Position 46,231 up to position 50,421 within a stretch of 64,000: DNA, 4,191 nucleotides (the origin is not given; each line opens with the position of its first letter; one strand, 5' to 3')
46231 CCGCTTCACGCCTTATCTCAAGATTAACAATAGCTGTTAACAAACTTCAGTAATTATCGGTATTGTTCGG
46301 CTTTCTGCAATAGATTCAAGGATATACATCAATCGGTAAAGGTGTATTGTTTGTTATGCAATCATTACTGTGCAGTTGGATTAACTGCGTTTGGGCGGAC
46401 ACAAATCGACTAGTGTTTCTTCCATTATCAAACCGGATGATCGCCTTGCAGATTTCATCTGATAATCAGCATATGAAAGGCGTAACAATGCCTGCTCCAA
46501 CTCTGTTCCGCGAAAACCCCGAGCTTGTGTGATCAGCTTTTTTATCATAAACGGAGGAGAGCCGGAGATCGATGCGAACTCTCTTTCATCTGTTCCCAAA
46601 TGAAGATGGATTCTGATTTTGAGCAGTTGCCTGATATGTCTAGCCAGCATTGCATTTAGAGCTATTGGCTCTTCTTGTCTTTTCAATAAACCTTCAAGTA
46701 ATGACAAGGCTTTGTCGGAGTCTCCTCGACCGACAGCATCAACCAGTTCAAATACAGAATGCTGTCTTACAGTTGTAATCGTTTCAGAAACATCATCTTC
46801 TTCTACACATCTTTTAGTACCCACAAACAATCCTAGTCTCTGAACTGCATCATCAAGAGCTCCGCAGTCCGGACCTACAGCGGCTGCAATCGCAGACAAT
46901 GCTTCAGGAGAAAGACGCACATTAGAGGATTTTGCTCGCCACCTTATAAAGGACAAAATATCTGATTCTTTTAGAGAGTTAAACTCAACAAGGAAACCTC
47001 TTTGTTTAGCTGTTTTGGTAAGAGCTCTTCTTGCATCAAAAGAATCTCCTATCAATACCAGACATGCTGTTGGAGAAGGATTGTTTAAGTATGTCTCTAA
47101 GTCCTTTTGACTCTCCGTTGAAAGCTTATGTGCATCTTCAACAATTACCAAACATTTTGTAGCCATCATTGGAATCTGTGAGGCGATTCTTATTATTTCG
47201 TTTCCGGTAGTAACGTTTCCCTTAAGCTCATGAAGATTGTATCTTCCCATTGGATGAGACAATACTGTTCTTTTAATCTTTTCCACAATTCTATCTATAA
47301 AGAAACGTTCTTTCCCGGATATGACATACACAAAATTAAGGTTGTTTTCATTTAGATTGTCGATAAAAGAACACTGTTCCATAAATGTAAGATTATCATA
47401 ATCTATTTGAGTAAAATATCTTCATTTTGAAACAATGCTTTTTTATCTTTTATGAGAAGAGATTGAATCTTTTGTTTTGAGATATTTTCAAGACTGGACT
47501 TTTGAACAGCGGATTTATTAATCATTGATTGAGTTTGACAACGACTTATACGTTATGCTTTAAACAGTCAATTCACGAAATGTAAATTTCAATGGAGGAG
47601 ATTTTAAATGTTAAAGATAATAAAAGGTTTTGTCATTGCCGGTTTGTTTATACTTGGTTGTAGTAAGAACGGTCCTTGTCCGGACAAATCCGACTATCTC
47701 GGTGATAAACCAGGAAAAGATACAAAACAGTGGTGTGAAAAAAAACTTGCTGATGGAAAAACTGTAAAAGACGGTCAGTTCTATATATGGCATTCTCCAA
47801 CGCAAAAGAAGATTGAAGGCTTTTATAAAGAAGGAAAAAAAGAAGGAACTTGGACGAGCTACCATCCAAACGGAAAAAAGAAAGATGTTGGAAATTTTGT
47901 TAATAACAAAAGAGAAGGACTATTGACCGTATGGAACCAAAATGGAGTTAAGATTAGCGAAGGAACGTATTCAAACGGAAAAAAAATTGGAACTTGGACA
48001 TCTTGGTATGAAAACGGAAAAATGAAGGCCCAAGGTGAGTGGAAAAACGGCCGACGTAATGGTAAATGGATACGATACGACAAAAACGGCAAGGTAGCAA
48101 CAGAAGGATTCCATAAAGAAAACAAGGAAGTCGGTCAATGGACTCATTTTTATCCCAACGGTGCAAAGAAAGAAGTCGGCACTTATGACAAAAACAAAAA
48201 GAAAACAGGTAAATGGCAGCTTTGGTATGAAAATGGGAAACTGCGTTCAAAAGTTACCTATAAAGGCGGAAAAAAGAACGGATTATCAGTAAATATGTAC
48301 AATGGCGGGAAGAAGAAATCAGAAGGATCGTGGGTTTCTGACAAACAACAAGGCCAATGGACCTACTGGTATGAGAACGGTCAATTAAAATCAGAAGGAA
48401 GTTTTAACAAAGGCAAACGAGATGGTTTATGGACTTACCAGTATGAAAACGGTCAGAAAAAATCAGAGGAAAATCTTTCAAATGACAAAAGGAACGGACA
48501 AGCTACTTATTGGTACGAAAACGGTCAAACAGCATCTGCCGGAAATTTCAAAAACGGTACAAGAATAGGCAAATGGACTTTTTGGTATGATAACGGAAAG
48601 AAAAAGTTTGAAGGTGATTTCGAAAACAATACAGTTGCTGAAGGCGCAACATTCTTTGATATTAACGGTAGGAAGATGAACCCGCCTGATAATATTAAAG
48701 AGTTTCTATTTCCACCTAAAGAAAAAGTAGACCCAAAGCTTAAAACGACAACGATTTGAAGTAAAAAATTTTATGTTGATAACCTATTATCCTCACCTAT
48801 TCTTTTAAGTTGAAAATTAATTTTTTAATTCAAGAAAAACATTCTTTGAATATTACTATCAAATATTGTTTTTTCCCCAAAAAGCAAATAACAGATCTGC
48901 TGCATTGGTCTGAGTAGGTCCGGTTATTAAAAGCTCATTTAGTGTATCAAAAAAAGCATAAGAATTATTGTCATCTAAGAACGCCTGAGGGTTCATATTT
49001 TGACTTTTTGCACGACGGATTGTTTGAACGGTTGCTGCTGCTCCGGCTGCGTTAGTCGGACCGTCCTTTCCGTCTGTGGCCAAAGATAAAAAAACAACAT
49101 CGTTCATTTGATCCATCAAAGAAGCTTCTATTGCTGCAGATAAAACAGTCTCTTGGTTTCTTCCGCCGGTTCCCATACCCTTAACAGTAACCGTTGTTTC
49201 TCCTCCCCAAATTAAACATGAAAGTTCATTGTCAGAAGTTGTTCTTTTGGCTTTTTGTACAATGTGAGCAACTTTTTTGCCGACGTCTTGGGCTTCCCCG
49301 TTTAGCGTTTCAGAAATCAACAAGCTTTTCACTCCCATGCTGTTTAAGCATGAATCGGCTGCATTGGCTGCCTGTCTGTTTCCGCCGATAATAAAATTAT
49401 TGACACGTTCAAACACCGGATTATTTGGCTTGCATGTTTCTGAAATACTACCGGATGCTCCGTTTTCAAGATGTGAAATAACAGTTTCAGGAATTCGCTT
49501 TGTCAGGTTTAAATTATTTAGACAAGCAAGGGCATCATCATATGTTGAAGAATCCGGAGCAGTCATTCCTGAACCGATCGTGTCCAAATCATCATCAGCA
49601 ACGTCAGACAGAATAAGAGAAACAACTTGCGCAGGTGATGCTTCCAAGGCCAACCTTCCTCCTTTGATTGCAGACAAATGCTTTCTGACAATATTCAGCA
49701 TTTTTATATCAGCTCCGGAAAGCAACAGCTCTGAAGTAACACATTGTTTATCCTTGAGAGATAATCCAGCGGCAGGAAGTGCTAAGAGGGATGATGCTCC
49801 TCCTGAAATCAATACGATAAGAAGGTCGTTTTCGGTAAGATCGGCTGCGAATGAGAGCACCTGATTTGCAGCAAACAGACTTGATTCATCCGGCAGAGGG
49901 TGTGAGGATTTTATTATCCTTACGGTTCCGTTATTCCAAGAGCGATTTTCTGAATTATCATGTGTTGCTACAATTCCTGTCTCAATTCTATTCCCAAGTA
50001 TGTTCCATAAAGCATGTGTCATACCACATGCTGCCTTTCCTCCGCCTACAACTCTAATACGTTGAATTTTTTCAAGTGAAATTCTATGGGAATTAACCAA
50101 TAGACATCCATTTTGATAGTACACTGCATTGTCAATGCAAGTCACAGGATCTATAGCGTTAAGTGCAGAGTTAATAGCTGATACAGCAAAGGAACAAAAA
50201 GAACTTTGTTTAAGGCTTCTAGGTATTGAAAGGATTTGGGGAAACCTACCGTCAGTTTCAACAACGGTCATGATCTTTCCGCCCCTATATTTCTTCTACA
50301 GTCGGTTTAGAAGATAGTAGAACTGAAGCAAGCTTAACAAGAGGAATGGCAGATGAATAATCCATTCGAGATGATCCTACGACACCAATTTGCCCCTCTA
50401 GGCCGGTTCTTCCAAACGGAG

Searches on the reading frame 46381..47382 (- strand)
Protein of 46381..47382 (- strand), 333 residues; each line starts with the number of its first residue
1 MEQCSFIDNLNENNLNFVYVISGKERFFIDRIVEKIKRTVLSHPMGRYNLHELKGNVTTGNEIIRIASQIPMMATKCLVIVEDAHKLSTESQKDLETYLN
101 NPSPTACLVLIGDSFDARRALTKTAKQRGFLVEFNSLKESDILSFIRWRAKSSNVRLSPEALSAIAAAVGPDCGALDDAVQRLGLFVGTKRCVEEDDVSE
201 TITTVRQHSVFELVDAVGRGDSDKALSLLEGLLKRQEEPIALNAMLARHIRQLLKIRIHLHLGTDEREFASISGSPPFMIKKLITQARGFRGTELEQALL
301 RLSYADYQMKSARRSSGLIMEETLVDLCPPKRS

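Call 33: search_protein_families(library=pfam, proteins=[window:46381-47382:-], max_evalue=0.00001)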
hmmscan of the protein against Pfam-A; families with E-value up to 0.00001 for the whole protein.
window:46381-47382:- (333 aa): 2 families
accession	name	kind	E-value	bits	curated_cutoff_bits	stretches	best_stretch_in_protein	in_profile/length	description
PF21694.2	DNA_pol3_delta_C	-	1.4e-28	99.8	27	1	208-326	2-120/121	DNA polymerase III delta subunit, C-terminal domain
PF06144.19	DNA_pol3_delta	-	6.5e-11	42.7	21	1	19-134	1-123/124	DNA polymerase III, delta subunit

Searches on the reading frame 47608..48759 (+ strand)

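Call 33: search_protein_families(library=pfam, proteins=[window:47608-48759:+], max_evalue=0.00001)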
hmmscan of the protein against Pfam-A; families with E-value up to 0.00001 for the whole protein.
window:47608-48759:+ (383 aa): 1 family
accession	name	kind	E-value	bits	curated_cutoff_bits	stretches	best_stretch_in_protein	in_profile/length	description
PF07661.19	MORN_2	-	6.2e-37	121.7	29.6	0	199-219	1-21/22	MORN repeat variant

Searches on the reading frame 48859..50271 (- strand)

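Call 33: search_protein_families(library=pfam, proteins=[window:48859-50271:-], max_evalue=0.00001)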
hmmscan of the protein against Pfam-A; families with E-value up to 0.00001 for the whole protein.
window:48859-50271:- (470 aa): 2 families
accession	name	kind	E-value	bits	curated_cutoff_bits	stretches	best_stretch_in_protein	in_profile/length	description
PF13660.11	DUF4147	-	4.6e-74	249.2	23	1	31-269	4-234/234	Domain of unknown function (DUF4147)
PF05161.18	MOFRL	-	1.2e-36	125.5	28.3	1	352-459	2-106/106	MOFRL family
